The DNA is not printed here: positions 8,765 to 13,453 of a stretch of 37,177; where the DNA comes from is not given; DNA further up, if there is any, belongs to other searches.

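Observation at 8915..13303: Giant fusion: transferrin-receptor/GCPII-like PA+M28 ectodomain that appears to have lost its metal ligands, grafted onto an orphan MacB/FtsX permease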

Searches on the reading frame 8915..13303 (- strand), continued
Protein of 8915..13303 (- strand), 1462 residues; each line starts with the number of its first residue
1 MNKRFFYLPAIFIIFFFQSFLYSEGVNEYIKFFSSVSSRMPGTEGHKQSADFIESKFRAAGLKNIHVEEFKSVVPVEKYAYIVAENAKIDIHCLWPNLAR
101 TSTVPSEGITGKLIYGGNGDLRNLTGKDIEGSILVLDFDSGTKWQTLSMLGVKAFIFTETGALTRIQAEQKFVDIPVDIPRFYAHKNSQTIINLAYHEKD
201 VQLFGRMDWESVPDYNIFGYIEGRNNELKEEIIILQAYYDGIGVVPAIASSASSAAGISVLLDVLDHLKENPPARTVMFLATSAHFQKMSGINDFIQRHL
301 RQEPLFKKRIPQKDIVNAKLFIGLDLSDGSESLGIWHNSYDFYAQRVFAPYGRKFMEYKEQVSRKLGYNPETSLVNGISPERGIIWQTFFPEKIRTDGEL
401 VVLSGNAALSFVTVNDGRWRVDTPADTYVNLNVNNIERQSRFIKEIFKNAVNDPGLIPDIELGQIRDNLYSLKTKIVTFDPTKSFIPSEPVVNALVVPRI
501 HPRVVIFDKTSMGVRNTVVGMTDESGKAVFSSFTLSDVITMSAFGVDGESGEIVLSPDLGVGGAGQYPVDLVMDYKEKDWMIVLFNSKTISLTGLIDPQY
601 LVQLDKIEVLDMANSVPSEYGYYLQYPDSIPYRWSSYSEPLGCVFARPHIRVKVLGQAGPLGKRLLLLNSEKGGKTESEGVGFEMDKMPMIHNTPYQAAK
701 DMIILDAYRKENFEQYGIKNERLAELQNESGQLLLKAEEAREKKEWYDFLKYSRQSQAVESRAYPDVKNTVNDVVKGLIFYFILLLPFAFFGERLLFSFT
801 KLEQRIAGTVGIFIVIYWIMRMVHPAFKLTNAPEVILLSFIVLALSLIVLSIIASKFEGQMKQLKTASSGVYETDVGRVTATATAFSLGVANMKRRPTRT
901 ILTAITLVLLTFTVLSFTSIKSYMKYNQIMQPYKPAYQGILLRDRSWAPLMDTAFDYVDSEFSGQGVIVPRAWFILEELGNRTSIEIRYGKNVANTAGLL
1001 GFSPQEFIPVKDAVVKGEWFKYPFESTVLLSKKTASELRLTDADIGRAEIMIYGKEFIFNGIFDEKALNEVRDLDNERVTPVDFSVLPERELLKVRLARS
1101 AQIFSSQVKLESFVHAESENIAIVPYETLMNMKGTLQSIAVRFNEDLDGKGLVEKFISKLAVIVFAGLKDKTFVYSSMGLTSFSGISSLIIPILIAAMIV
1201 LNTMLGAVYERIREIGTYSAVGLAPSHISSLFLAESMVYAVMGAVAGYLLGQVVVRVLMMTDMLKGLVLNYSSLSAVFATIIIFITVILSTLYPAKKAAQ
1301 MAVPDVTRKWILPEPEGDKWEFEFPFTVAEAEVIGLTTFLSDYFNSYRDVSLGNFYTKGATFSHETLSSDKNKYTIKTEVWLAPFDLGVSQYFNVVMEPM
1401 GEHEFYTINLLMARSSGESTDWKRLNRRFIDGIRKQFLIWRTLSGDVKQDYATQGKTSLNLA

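Call 24: find_related_loci(query=A1, collection=genome_contigs, flank=10000)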
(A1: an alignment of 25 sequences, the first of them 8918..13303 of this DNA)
Query A1 (1462 aa) in genome_contigs; peptide patterns used: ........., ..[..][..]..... (x = any residue, [..] = any of these).
600 stretches matched a pattern (row limit reached: there are more); 563 encode a relative of the query (tblastn E <= 1e-3); the best 80 are kept; 80 distinct loci.
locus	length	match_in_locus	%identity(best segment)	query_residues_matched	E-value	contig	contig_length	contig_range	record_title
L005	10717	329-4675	62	13-1462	0e+0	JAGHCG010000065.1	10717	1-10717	MAG: bacterium isolate AUK276 PB_MBMC_230_c_000000000043, whole genome shotgun sequence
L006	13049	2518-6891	60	12-1461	0e+0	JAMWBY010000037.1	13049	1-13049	MAG: Candidatus Omnitrophota bacterium isolate DG_2.bins.143.Tibet NODE_6220_length_13049_cov_2.549296, whole genome sho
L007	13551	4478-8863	76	1-1461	0e+0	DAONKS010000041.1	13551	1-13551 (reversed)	MAG TPA_asm: bacterium isolate AMR_MDS_3707 NODE_3734_length_13551_cov_9.260522, whole genome shotgun sequence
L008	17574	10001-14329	58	21-1462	0e+0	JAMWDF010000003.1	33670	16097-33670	MAG: Candidatus Omnitrophota bacterium isolate QZM4_2.bins.498.Tibet NODE_4036_length_33670_cov_0.914796, whole genome s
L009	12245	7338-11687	58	23-1461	0e+0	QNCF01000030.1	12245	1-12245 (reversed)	MAG: Candidatus Omnitrophota bacterium isolate B48_G9 B48_Guay9_scaffold_05502, whole genome shotgun sequence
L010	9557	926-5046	72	22-1462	0e+0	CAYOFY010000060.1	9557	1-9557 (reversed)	MAG TPA_asm: uncultured bacterium isolate SRP098346_co1_300 genome assembly, contig: NODE_9343_length_9557_cov_29.278468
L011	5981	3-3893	61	161-1461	0e+0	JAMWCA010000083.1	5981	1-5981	MAG: Candidatus Omnitrophota bacterium isolate DG02_2.bins.52.Tibet NODE_8055_length_5981_cov_7.799966, whole genome sho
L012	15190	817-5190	54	10-1462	0e+0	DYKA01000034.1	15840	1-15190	MAG TPA_asm: Vermiphilus sp. isolate SulCav_AS07-7_2_40_16 SulCav_AS07_7_3687_length_15840_cov_9_413367, whole genome sh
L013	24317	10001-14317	59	23-1459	0e+0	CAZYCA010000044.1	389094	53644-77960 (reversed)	MAG TPA_asm: uncultured bacterium isolate SRP231805_co4_45 genome assembly, contig: k141_337244, whole genome shotgun se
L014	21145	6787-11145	53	14-1462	0e+0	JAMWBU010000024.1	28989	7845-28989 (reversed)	MAG: Candidatus Omnitrophota bacterium isolate DG_1_6.bins.57.Tibet NODE_1748_length_28989_cov_1.282517, whole genome sh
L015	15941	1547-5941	52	2-1462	0e+0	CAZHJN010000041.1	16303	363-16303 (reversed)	MAG TPA_asm: uncultured bacterium isolate SRP098346_co1_153 genome assembly, contig: NODE_3751_length_16303_cov_11.21221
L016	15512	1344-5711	54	11-1459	0e+0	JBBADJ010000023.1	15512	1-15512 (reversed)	MAG: Candidatus Ratteibacteria bacterium isolate SO_2017_LW2_115 scaffold_8339_c1_LW138R_2017, whole genome shotgun sequ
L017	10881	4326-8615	61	28-1461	0e+0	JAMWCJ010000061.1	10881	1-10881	MAG: Candidatus Omnitrophota bacterium isolate QZM4.bins.109.Tibet NODE_7796_length_10881_cov_7.188116, whole genome sho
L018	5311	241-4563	47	26-1459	0e+0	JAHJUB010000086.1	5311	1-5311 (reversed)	MAG: Candidatus Omnitrophota bacterium isolate OS_PC_MetaG.mb.78 OS_PC_MetaG.mb.78_k141_414462, whole genome shotgun seq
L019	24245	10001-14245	47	30-1456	0e+0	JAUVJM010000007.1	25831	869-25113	MAG: bacterium isolate CSMAG_454 CSMAG_454_k127_679018_length_25831_cov_32.2172, whole genome shotgun sequence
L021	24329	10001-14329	46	23-1456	0e+0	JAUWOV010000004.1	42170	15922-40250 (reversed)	MAG: bacterium isolate CSMAG_2459 CSMAG_2459_k141_555063_length_42170_cov_16.4761, whole genome shotgun sequence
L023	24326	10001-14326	46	23-1456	0e+0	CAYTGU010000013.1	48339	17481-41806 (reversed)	MAG TPA_asm: uncultured bacterium isolate binchicken_co9_176 genome assembly, contig: NODE_181_length_48339_cov_26.04399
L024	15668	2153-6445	43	26-1462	0e+0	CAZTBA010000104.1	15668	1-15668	MAG TPA_asm: uncultured bacterium isolate SRP323688_co1_241 genome assembly, contig: NODE_6002_length_15668_cov_6.442068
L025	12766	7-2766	61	547-1462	0e+0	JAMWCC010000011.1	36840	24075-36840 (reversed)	MAG: Candidatus Omnitrophota bacterium isolate DRTY-6.bins.107.201705 NODE_2868_length_36840_cov_1.07839, whole genome s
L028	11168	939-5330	67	1-1462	0e+0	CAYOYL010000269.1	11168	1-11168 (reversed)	MAG TPA_asm: uncultured bacterium isolate SRP067234_co1_231 genome assembly, contig: k99_556863, whole genome shotgun se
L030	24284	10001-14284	41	24-1460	0e+0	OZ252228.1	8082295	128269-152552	MAG: Candidatus Latescibacterota bacterium isolate 2d5a3a6b-ac94-4199-888f-c4fbb53c5f42 genome assembly, chromosome: 1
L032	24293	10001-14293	41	23-1455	0e+0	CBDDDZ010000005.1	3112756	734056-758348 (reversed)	MAG: Candidatus Latescibacterota bacterium isolate 2fef8444-24d4-470e-a0f0-8c307ac56c94 genome assembly, contig: contig_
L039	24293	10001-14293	40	24-1455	0e+0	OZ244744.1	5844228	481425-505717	MAG: Candidatus Latescibacterota bacterium isolate aa5cf8e5-2ee9-4ccc-9d1f-80a1aaad70af genome assembly, chromosome: 1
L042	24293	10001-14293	40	24-1455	0e+0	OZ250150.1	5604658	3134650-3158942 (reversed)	MAG: Candidatus Latescibacterota bacterium isolate 5c13c588-1760-4ea4-89ab-5ccd14670b69 genome assembly, chromosome: 1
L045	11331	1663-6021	40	33-1456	0e+0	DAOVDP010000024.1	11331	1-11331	MAG TPA_asm: Candidatus Latescibacterota bacterium isolate CSMAG_1060 CSMAG_1060_k141_2388430_length_11331_cov_22.0209,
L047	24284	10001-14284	39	26-1455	0e+0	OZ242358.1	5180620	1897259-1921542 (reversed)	MAG: Candidatus Latescibacterota bacterium isolate bac68e43-bb0c-4055-920f-ab3f04e5d652 genome assembly, chromosome: 1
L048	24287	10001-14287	39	25-1455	0e+0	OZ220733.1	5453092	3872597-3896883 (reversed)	MAG: Candidatus Latescibacterota bacterium isolate cc6a1995-d657-4e87-88a0-a2308bb9e8e7 genome assembly, chromosome: 1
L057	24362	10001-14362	37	23-1451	0e+0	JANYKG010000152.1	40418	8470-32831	MAG: Armatimonadetes bacterium isolate GL140_5_metabinner_15 GL140_5_k141_795154, whole genome shotgun sequence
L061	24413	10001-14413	37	23-1462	0e+0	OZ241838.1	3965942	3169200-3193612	MAG: bacterium isolate 834f4656-8c40-439b-be50-31c876aeaf38 genome assembly, chromosome: 1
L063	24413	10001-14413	37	23-1462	0e+0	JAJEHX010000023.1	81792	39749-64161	MAG: Candidatus Latescibacterota bacterium isolate p16x63bins.21 k141_452990, whole genome shotgun sequence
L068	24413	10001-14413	37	23-1462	0e+0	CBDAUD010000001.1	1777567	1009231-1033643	MAG: bacterium isolate 878a0cea-2b96-4014-b147-88fee9e3d867 genome assembly, contig: contig_1, whole genome shotgun sequ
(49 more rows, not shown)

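Call 29: search_protein_families(library=pfam, proteins=[L039:6155-6943:+, L021:17025-17756:+, L021:17772-18875:+, L021:16345-17007:+, L057:16478-17455:+, L057:17457-17873:+, L057:18568-19308:+, L021:8678-9616:+, L021:7474-8658:+, L039:5022-5858:-], max_evalue=0.01)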
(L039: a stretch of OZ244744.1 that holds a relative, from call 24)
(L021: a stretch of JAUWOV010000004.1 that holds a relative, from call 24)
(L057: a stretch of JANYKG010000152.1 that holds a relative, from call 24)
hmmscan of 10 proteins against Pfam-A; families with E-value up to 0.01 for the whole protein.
L039:6155-6943:+ (262 aa): 5 families
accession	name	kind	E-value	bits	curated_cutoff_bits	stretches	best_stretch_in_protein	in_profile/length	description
PF00005.33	ABC_tran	-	9.2e-32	110.9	25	1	38-186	1-136/137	ABC transporter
PF02463.25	SMC_N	-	3.4e-05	23.8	40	1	51-231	27-211/220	RecF/RecN/SMC N terminal domain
PF13304.12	AAA_21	-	0.00046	20.8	27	0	155-218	234-299/304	AAA domain, putative AbiEii toxin, Type IV TA system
PF13401.12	AAA_22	-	0.0068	17.2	27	0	51-87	8-45/130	AAA domain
PF13555.12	AAA_29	-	0.0096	16.1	27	0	48-66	23-40/61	P-loop containing region of AAA domain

L021:17025-17756:+ (243 aa): 5 families
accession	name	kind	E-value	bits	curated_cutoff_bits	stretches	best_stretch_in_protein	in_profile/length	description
PF00005.33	ABC_tran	-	5.4e-35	121.4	25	1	26-174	1-136/137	ABC transporter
PF02463.25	SMC_N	-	2.3e-05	24.4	40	0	146-217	136-209/220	RecF/RecN/SMC N terminal domain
PF13304.12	AAA_21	-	5.6e-05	23.8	27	0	146-211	237-304/304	AAA domain, putative AbiEii toxin, Type IV TA system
PF13555.12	AAA_29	-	0.00092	19.4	27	1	30-53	16-39/61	P-loop containing region of AAA domain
PF03193.22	RsgA_GTPase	-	0.0014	18.9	30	1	14-58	85-128/174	RsgA GTPase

L021:17772-18875:+ (367 aa): 5 families
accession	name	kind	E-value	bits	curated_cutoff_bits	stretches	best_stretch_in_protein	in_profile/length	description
PF00990.26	GGDEF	-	2.9e-49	167.4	23.8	1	205-363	2-161/161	Diguanylate cyclase, GGDEF domain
PF13185.12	GAF_2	-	4.5e-15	56.5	28.6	1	62-189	1-133/136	GAF domain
PF01590.32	GAF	-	7.9e-14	52.8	22.4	1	64-189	1-131/133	GAF domain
PF13492.12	GAF_3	-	1.7e-10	41.9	27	1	64-193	1-129/129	GAF domain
PF17853.6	GGDEF_2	-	0.0087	16.7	24.5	0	257-312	33-86/116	GGDEF-like domain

L021:16345-17007:+ (220 aa): 1 family
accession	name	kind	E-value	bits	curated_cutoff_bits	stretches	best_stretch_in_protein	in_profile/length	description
PF02687.27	FtsX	-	8.4e-19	68.2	25.5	1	93-211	3-119/120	FtsX-like permease C-terminal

L057:16478-17455:+ (325 aa): 0 families

L057:17457-17873:+ (138 aa): 2 families
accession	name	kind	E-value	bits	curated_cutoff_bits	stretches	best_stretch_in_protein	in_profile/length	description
PF05402.18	PqqD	-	8.8e-12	45.6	23.4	1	74-128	13-67/67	Coenzyme PQQ synthesis protein D (PqqD)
PF19102.7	DUF5789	-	0.001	19.4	21.7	0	72-117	20-65/75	Family of unknown function (DUF5789)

L057:18568-19308:+ (246 aa): 5 families
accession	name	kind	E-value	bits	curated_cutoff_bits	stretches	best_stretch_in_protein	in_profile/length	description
PF00005.33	ABC_tran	-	4.1e-33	115.3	25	1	27-175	1-136/137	ABC transporter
PF02463.25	SMC_N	-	4e-05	23.6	40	1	39-218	26-209/220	RecF/RecN/SMC N terminal domain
PF13555.12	AAA_29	-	0.00099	19.3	27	1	28-54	13-39/61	P-loop containing region of AAA domain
PF03193.22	RsgA_GTPase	-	0.0065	16.7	30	0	36-59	105-128/174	RsgA GTPase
PF13304.12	AAA_21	-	0.0075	16.8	27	0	42-60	4-22/304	AAA domain, putative AbiEii toxin, Type IV TA system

L021:8678-9616:+ (312 aa): 21 families
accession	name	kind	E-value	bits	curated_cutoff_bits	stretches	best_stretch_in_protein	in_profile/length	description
PF00448.28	SRP54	-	5.6e-72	242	22.7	1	111-310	2-195/196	SRP54-type protein, GTPase domain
PF02881.24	SRP54_N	-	9.6e-10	39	22.4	1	21-81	3-71/75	SRP54-type protein, helical bundle domain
PF13604.12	AAA_30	-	1.1e-06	29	27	1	110-206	18-102/191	AAA domain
PF02374.21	ArsA_ATPase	-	3.6e-06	26.8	24.3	1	111-147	2-38/305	Anion-transporting ATPase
PF01656.29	CbiA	-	9.9e-05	22.7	25.4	1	119-236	8-79/125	CobQ/CobB/MinD/ParA nucleotide binding domain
PF13245.12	AAA_19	-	0.0004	21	25.1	1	105-205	6-103/134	AAA domain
PF13614.12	AAA_31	-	0.00047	20.6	27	1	120-226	12-112/177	AAA domain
PF19842.5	YqeC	-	0.00048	20.8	27.6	1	120-187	6-73/145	YqeC protein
PF13207.12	AAA_17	-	0.00056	20.7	27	1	116-227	1-102/136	AAA domain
PF25199.1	nSTAND_NTPase5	-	0.0012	19.1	34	1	109-153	40-85/145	Novel STAND NTPase 5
PF20720.3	nSTAND3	-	0.0014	18.7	27.2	0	111-157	18-46/155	Novel STAND NTPase 3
PF03266.21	NTPase_1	-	0.0017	18.7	23.9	0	116-150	5-39/168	NTPase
PF13401.12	AAA_22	-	0.0019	19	27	1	112-220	7-110/130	AAA domain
PF21325.3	SHPRH_helical-1st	-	0.0032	18.1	27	1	161-225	28-90/95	E3 ubiquitin-protein ligase SHPRH, first helical domain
PF00005.33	ABC_tran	-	0.0036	18.4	25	1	113-189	14-80/137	ABC transporter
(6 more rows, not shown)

L021:7474-8658:+ (394 aa): 15 families
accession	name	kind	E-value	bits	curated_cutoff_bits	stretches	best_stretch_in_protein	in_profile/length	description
PF01012.27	ETF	-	4.5e-53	180.2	26.7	1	70-246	1-176/181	Electron transfer flavoprotein domain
PF00766.25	ETF_alpha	-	7.7e-38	128.8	27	1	271-351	1-81/81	Electron transfer flavoprotein FAD-binding domain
PF00037.32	Fer4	-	3.5e-13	49.2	21.1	2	3-26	1-24/24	4Fe-4S binding domain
PF12838.12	Fer4_7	-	9.7e-10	39.2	27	2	37-61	1-25/52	4Fe-4S dicluster domain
PF12837.12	Fer4_6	-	2e-09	37.4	25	2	3-25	2-24/24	4Fe-4S binding domain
PF12797.12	Fer4_2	-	3.6e-09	36.4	24.5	2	3-22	3-22/22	4Fe-4S binding domain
PF13484.11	Fer4_16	-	1.8e-08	35.5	30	2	9-28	1-20/66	4Fe-4S double cluster binding domain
PF13237.11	Fer4_10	-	2.9e-08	34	25.5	1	3-48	2-52/53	4Fe-4S dicluster domain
PF12800.12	Fer4_4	-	6.4e-08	32.7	24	2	8-22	2-16/17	4Fe-4S binding domain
PF13187.11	Fer4_9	-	1.5e-07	31.8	27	1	9-52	1-51/52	4Fe-4S dicluster domain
PF14697.11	Fer4_21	-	1.2e-06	28.9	35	1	4-26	35-58/59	4Fe-4S dicluster domain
PF25160.1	LdpA_Fe-S-bd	-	1.7e-05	24.9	27.6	1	5-29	23-47/49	LdpA Fe-S cluster-binding domain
PF12798.12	Fer4_3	-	2e-05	25.5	27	0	38-52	1-15/15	4Fe-4S binding domain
PF13183.11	Fer4_8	-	2.8e-05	25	27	0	35-52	2-16/68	4Fe-4S dicluster domain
PF13534.11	Fer4_17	-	0.0028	18.6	22.2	0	37-62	1-25/61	4Fe-4S dicluster domain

L039:5022-5858:- (278 aa): 1 family
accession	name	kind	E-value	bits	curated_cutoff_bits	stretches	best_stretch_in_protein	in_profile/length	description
PF01261.30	AP_endonuc_2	-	4.7e-38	131.7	31.1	1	22-269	1-247/249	Xylose isomerase-like TIM barrel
